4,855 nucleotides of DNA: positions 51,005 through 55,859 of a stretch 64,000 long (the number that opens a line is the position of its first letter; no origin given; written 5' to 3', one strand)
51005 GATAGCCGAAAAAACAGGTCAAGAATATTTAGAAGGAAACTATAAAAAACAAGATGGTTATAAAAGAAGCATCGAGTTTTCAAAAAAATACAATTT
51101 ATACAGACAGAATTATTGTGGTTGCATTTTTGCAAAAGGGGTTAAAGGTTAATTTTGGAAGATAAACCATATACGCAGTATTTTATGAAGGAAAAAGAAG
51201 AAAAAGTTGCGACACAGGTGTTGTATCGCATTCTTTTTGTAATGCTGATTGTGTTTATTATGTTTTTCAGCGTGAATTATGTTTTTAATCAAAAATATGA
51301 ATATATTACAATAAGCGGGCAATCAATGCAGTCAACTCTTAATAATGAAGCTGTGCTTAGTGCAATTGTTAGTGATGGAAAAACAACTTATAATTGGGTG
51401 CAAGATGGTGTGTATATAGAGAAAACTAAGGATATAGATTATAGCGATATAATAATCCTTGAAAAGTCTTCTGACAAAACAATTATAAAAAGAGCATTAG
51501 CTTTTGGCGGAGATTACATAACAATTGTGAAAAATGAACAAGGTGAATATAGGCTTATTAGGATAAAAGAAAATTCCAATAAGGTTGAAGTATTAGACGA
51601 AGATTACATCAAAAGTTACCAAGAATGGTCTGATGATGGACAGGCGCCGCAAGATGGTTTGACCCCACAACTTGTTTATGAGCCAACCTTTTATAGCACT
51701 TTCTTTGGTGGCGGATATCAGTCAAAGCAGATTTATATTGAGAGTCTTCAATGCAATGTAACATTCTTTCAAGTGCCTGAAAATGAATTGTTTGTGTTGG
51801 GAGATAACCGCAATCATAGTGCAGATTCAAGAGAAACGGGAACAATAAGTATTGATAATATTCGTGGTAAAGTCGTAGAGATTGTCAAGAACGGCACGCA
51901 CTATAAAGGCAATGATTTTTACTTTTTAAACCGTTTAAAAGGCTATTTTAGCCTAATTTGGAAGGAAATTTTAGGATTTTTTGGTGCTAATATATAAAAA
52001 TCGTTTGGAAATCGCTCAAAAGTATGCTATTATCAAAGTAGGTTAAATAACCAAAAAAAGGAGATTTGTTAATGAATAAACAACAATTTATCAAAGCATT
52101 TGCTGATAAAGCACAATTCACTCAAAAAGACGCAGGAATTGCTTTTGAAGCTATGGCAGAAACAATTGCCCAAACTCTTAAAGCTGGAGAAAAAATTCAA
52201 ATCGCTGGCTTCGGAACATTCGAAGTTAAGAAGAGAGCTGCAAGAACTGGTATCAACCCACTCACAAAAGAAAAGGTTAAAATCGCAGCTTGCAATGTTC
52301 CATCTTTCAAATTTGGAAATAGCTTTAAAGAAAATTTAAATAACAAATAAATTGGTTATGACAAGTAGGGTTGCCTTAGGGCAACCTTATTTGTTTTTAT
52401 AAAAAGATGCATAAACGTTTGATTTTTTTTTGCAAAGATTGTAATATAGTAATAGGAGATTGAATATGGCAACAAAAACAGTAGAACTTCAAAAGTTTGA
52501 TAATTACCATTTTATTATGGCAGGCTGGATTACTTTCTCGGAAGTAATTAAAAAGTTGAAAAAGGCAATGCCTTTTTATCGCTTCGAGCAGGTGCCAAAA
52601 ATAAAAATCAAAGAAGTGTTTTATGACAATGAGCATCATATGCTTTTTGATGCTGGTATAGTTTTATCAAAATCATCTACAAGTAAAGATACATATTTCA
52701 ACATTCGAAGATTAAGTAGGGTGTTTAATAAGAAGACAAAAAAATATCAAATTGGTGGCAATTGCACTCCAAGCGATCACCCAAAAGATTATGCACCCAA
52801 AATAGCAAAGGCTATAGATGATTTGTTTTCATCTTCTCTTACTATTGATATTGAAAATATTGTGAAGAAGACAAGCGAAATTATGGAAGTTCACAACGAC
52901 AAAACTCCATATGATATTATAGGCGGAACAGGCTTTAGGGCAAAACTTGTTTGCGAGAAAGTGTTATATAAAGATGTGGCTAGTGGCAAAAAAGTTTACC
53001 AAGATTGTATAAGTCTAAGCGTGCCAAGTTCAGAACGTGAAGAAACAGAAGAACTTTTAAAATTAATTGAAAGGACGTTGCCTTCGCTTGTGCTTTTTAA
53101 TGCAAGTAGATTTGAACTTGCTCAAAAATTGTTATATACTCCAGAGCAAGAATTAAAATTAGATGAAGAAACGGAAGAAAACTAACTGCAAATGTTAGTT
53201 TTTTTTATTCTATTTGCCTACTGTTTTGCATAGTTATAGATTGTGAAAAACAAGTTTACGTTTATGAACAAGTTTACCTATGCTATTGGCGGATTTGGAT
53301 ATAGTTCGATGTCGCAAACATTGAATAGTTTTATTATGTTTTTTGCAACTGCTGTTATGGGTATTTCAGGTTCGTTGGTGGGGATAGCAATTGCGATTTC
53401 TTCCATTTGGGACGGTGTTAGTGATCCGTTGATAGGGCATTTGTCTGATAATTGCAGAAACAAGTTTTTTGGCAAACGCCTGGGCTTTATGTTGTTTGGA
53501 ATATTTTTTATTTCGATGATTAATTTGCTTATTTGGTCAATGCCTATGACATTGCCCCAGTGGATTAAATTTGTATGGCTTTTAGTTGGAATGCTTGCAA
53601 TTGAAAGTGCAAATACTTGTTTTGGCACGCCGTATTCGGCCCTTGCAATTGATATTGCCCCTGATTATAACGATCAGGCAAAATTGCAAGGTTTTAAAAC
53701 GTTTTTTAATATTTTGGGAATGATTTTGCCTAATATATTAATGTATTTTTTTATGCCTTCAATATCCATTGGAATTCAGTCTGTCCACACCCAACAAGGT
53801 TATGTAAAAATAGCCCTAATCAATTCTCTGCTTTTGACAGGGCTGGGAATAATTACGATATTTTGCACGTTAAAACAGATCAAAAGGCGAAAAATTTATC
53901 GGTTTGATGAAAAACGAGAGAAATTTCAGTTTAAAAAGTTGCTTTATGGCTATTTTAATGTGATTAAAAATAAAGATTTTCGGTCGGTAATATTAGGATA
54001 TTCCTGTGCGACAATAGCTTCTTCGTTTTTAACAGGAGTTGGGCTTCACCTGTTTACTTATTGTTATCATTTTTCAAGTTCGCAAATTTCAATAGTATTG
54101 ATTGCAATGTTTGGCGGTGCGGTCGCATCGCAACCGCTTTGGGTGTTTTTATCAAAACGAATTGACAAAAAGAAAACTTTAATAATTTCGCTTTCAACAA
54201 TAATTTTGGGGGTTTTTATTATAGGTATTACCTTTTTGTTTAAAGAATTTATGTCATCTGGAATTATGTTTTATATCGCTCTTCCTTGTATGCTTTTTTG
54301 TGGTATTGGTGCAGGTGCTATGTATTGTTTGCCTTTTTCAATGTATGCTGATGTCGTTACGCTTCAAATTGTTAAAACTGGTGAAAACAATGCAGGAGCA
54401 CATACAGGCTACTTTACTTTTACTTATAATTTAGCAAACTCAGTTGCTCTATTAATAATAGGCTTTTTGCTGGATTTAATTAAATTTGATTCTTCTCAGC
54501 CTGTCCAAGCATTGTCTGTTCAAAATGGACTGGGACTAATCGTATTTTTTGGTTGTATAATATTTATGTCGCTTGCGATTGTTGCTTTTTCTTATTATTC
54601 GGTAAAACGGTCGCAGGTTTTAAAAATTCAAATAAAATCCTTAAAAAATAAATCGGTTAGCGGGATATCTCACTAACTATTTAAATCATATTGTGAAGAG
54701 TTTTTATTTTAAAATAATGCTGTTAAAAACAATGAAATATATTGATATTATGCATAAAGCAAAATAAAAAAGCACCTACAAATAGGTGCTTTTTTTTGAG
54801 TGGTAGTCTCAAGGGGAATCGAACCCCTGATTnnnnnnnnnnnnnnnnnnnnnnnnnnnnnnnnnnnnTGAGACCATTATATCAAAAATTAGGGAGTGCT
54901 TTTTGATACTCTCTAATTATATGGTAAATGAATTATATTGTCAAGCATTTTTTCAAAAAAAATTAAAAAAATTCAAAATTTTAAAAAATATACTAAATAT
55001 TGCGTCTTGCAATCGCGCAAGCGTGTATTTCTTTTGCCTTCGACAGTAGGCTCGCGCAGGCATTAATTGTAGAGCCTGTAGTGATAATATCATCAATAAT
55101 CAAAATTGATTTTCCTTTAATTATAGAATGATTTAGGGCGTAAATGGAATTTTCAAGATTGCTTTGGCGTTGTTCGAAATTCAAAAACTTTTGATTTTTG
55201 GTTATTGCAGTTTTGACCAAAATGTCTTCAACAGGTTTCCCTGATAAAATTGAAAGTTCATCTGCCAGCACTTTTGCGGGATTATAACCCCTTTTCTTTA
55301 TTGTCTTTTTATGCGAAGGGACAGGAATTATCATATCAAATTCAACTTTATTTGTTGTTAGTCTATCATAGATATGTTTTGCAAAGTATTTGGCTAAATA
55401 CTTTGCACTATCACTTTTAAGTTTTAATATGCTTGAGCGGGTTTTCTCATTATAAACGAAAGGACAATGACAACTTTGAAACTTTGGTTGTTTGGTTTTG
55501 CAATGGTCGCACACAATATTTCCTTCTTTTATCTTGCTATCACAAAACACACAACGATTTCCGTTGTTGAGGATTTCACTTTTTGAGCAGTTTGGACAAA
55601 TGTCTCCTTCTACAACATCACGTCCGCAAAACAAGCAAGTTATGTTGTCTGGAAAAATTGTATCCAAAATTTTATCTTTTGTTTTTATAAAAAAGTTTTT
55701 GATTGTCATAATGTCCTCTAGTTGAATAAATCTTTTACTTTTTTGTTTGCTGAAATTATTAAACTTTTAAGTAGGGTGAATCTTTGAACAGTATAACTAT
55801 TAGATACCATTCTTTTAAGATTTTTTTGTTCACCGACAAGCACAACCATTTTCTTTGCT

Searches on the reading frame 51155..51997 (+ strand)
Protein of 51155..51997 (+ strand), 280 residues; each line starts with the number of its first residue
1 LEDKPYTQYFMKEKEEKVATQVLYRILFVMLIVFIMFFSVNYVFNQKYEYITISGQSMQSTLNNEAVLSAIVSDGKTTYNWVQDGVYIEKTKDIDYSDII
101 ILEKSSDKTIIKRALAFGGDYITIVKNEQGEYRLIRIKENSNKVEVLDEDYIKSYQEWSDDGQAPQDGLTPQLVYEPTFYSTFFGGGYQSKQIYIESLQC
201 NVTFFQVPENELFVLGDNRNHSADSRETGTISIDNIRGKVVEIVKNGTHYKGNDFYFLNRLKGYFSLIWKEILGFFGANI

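Call 72: search_protein_families(library=pfam, proteins=[window:51155-51997:+], max_evalue=0.001)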
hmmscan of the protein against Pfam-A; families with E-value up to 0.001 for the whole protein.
window:51155-51997:+ (280 aa): 1 family
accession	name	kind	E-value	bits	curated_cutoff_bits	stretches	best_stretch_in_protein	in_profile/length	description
PF10502.14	Peptidase_S26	-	1e-21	78.1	22.9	1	27-243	6-166/168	Signal peptidase, peptidase S26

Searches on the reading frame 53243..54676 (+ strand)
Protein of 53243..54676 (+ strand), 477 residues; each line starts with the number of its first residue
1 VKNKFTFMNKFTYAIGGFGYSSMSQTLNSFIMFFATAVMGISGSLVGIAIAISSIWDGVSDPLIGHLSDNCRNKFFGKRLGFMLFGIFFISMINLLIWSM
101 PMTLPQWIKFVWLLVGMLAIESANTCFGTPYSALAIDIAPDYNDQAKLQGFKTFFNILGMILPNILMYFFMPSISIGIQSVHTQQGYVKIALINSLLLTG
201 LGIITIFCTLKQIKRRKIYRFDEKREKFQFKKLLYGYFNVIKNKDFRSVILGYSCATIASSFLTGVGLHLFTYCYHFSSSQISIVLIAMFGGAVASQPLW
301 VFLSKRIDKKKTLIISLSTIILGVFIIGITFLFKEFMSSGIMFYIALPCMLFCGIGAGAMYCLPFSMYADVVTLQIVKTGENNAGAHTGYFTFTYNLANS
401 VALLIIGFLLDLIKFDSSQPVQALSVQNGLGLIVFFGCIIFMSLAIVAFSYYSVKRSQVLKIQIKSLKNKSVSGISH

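Call 72: search_protein_families(library=pfam, proteins=[window:53243-54676:+], max_evalue=0.001)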
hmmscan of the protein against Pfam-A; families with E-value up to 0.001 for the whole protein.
window:53243-54676:+ (477 aa): 2 families
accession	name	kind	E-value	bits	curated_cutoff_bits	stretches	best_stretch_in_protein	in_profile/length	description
PF13347.12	MFS_2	-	7.8e-56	189.9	27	1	13-455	2-426/427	MFS/sugar transport protein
PF07690.21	MFS_1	-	3.2e-19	69.5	33.4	1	21-402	8-346/347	Major Facilitator Superfamily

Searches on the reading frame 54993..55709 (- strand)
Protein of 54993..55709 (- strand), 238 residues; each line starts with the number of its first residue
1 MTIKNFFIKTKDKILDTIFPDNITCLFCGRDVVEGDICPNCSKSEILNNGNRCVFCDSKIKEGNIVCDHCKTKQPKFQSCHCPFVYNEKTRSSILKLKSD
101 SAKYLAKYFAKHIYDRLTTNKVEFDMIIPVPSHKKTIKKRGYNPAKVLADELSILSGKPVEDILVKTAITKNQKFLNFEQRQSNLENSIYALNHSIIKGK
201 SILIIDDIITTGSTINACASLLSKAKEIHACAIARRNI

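Call 72: search_protein_families(library=pfam, proteins=[window:54993-55709:-], max_evalue=0.001)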
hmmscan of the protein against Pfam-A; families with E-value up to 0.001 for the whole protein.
window:54993-55709:- (238 aa): 3 families
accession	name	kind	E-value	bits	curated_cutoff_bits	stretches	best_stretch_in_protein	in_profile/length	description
PF00156.33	Pribosyltran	-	3.1e-11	43.3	26.3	1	136-237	35-127/158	Phosphoribosyl transferase domain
PF18912.6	DZR_2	-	1.5e-06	28.4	27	1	14-44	1-30/56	Double zinc ribbon domain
PF15610.12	PRTase_3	-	0.00027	20.8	28.7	1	166-222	101-159/264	PRTase ComF-like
